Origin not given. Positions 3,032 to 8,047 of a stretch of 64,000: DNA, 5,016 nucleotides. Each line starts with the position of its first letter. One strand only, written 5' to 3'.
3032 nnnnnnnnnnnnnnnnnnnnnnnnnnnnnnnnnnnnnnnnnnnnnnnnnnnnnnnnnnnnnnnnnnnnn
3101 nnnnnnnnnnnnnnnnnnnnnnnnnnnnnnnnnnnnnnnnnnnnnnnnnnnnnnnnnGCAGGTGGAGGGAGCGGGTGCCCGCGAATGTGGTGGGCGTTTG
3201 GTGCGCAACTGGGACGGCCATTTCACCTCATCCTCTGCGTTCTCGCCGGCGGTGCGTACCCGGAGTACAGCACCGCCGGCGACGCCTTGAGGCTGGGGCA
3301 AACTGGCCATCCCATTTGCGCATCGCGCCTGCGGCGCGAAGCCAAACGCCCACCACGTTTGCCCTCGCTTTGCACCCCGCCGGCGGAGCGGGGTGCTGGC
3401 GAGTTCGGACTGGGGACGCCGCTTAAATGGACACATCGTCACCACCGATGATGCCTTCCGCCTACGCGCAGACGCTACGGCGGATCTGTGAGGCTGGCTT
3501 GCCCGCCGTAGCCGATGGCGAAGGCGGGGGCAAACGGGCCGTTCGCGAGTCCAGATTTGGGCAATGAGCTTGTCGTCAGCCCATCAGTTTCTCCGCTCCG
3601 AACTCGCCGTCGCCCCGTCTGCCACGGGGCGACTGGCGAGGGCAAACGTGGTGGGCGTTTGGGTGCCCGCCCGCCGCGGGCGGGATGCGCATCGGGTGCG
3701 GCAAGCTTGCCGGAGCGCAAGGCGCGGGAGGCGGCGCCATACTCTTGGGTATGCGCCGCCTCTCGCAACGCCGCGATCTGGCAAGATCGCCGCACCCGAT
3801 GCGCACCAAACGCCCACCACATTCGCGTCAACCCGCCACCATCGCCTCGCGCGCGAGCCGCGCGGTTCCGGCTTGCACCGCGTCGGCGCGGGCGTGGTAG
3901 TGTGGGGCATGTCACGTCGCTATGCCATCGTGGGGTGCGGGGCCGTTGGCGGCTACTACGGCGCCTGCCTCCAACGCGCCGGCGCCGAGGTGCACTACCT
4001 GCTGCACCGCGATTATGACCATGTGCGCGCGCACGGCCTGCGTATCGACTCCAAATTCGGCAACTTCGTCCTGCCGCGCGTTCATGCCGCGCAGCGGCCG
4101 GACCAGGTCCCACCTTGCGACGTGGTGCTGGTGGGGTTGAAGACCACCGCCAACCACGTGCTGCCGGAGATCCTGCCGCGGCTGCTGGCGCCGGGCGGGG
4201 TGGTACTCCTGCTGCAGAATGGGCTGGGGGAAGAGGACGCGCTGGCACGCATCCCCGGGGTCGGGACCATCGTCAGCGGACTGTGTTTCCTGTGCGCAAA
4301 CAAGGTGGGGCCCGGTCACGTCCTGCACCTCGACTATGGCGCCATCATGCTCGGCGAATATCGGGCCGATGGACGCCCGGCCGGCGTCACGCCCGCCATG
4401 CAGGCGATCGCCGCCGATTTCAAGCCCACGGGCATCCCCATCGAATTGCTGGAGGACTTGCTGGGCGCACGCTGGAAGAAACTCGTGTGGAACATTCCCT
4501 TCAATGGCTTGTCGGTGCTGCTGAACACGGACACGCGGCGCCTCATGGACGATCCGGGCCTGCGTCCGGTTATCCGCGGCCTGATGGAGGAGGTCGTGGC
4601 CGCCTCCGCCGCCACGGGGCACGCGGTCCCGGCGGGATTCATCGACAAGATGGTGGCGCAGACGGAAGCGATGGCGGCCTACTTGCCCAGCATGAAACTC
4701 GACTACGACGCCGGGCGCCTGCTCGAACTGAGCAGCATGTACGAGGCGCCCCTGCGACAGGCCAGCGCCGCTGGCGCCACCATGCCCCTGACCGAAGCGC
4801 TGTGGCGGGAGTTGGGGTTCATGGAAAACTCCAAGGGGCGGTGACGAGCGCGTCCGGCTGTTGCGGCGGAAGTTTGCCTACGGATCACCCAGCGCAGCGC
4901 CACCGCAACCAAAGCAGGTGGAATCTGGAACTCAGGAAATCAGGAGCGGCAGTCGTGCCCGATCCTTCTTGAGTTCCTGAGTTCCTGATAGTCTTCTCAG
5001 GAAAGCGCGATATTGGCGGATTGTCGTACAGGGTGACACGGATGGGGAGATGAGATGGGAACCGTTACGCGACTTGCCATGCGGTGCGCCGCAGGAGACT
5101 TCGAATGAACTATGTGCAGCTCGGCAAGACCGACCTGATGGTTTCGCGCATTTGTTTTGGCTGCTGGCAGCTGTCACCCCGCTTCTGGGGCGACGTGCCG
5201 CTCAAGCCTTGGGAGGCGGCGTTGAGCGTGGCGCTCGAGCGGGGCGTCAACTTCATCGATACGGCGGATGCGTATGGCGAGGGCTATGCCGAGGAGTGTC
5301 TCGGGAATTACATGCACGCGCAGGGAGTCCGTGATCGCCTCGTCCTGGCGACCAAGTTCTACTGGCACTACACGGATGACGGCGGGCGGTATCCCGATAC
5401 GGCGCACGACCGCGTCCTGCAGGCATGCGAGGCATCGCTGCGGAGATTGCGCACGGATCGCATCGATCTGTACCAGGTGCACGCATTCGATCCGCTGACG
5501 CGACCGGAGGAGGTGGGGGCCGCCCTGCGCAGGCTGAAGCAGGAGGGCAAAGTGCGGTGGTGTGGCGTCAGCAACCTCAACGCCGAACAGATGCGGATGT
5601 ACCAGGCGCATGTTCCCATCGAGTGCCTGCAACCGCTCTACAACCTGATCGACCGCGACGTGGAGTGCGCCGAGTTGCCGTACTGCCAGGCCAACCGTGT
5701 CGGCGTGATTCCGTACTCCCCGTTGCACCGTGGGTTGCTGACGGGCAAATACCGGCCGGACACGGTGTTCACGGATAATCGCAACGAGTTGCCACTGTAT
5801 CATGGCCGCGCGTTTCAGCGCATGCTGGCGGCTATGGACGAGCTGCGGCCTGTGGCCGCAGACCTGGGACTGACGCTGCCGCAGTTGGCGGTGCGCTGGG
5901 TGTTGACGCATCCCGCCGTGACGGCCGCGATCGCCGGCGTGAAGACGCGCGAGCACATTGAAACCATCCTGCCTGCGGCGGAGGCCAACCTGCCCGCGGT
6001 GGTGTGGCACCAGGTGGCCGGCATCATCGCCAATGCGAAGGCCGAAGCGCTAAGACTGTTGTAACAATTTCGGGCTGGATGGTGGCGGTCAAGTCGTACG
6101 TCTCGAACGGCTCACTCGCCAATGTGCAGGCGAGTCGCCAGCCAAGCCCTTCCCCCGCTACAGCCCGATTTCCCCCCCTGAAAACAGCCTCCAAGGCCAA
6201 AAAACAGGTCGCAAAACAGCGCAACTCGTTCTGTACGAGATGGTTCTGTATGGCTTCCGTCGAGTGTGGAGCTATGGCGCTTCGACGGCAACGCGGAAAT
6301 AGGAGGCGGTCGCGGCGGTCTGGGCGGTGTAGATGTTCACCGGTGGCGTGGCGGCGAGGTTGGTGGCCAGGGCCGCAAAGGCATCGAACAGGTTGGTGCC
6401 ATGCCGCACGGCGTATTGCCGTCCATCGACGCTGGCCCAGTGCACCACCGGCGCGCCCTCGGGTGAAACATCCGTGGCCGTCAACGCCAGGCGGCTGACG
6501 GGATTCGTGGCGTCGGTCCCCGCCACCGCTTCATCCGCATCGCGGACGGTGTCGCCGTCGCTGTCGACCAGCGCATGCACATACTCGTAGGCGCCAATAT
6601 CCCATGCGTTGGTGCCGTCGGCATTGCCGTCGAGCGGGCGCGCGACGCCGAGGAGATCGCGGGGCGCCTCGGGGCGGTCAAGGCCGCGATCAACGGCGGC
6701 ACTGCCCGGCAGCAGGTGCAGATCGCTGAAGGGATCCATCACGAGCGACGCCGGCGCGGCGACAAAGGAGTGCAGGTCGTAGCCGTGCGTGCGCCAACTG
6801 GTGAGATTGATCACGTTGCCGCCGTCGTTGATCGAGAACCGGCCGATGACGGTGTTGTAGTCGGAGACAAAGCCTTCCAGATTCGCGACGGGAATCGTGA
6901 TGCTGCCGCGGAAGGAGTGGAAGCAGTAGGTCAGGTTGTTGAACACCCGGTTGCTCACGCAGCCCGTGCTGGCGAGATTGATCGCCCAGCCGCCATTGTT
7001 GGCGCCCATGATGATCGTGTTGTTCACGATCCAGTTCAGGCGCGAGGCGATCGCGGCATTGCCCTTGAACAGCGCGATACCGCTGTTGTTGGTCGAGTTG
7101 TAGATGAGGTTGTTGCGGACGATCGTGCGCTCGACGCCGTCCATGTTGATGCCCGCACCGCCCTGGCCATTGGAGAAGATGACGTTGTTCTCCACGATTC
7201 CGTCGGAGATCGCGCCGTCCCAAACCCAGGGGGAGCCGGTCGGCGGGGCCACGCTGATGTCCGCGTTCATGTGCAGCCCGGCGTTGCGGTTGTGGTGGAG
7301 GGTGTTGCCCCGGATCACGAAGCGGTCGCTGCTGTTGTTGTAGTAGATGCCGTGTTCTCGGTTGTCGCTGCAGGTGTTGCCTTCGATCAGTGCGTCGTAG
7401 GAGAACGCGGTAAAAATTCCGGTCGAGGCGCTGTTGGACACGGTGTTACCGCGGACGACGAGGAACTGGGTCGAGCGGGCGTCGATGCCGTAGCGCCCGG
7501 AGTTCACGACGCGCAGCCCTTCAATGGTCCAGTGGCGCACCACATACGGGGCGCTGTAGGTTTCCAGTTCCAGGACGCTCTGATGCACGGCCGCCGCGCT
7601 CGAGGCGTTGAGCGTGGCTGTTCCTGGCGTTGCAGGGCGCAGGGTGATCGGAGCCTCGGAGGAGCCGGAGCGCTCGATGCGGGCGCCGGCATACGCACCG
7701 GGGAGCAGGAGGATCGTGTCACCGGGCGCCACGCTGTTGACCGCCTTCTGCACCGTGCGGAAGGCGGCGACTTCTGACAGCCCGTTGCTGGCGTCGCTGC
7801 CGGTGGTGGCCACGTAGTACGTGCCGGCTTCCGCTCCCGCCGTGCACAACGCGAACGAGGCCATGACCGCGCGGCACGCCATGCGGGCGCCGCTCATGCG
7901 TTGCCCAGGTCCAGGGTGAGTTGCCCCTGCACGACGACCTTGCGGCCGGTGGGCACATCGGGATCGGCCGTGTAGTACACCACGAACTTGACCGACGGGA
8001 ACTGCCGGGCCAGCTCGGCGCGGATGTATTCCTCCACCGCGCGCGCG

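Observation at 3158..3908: Two tandem ~185-bp nested-palindrome elements (and a third copy at 8910-9077) sharing the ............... terminal motif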

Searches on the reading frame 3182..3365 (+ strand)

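Call 81: search_protein_families(library=pfam, proteins=[L088:3242-3838:+], max_evalue=0.01)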
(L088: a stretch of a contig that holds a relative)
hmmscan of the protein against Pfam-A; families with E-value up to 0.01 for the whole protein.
L088:3242-3838:+ (198 aa): 0 families

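Call 85: search_protein_families(library=ncbifam, proteins=[L088:3242-3838:+], max_evalue=0.1)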
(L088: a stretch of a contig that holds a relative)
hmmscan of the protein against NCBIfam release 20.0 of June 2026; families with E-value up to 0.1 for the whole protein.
L088:3242-3838:+ (198 aa): 2 families
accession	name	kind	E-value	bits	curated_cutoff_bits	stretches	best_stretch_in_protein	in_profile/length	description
NF047646.1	REP_Tyr_transpos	equivalog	8.4e-16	58.2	80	1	47-189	14-145/146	REP-associated tyrosine transposase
NF033573.1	transpos_IS200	equivalog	0.034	14.4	55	1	77-125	47-93/126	IS200/IS605 family transposase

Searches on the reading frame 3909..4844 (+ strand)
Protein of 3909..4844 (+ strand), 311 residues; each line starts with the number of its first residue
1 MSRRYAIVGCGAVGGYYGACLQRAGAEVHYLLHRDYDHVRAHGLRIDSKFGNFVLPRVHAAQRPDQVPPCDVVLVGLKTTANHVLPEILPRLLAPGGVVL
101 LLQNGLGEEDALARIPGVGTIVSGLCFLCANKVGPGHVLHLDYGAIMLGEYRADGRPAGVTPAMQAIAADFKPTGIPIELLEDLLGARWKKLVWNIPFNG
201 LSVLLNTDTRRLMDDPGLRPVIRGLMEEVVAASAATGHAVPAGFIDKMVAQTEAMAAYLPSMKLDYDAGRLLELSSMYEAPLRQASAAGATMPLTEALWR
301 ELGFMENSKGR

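Call 15: search_protein_families(library=pfam, proteins=[window:3909-4844:+])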
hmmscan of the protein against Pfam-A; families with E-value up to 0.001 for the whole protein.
window:3909-4844:+ (311 aa): 2 families
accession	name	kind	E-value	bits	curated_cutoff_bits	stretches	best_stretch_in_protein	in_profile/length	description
PF02558.23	ApbA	-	1.3e-35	122.7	22.2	1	5-152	1-149/150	Ketopantoate reductase PanE/ApbA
PF08546.17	ApbA_C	-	5.4e-26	91.8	22.7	1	183-305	1-124/125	Ketopantoate reductase PanE/ApbA C terminal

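Call 16: find_encoding_contigs(protein=window:3909-4844:+, flank=3000, max_places=6)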
Protein window:3909-4844:+ (311 aa): no gene with exactly this product is on record in the collection.

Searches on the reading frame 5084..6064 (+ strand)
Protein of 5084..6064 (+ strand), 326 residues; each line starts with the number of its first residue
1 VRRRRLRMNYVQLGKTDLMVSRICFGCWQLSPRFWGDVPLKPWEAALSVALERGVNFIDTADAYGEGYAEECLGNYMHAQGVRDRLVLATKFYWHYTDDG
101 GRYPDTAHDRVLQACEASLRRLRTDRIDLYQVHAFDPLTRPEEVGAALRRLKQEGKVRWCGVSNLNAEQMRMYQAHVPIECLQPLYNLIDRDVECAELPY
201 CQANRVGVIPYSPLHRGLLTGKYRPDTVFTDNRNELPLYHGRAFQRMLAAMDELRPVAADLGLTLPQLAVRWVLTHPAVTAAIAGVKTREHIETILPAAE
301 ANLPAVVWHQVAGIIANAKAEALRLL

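Call 15: search_protein_families(library=pfam, proteins=[window:5084-6064:+])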
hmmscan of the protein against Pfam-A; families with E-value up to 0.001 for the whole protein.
window:5084-6064:+ (326 aa): 1 family
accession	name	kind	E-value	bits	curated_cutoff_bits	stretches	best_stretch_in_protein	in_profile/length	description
PF00248.27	Aldo_ket_red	-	1.4e-66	225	24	1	22-314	1-289/291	Aldo/keto reductase family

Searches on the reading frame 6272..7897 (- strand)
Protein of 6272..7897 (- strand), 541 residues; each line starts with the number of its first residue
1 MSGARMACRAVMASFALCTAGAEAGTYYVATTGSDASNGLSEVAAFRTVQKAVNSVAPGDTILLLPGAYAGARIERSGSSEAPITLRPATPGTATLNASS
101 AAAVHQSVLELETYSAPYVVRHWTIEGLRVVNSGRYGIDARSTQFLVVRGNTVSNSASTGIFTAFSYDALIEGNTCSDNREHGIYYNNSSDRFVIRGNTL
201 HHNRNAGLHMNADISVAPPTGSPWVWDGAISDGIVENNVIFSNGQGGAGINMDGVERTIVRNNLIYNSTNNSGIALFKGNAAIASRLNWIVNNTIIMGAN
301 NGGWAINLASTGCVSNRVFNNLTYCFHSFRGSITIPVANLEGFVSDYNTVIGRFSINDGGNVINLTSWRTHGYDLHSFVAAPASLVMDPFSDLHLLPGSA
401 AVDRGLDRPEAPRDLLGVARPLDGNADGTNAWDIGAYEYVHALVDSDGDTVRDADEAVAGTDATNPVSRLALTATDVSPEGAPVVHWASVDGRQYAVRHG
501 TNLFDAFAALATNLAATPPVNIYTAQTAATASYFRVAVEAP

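Call 15: search_protein_families(library=pfam, proteins=[window:6272-7897:-])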
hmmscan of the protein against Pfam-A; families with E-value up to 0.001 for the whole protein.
window:6272-7897:- (541 aa): 4 families
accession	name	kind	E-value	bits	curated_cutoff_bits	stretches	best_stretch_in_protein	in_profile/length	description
PF13229.12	Beta_helix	-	9e-17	61.6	25.9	1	123-211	34-121/158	Right handed beta helix region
PF05048.19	NosD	-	1.3e-16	61.1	23.6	1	57-212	5-157/212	Periplasmic copper-binding protein (NosD)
PF14592.12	Chondroitinas_B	-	5.5e-08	32.7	24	1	43-111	1-71/426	Chondroitinase B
PF07602.17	DUF1565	-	1.4e-05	25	20.3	1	32-246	2-201/257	Protein of unknown function (DUF1565)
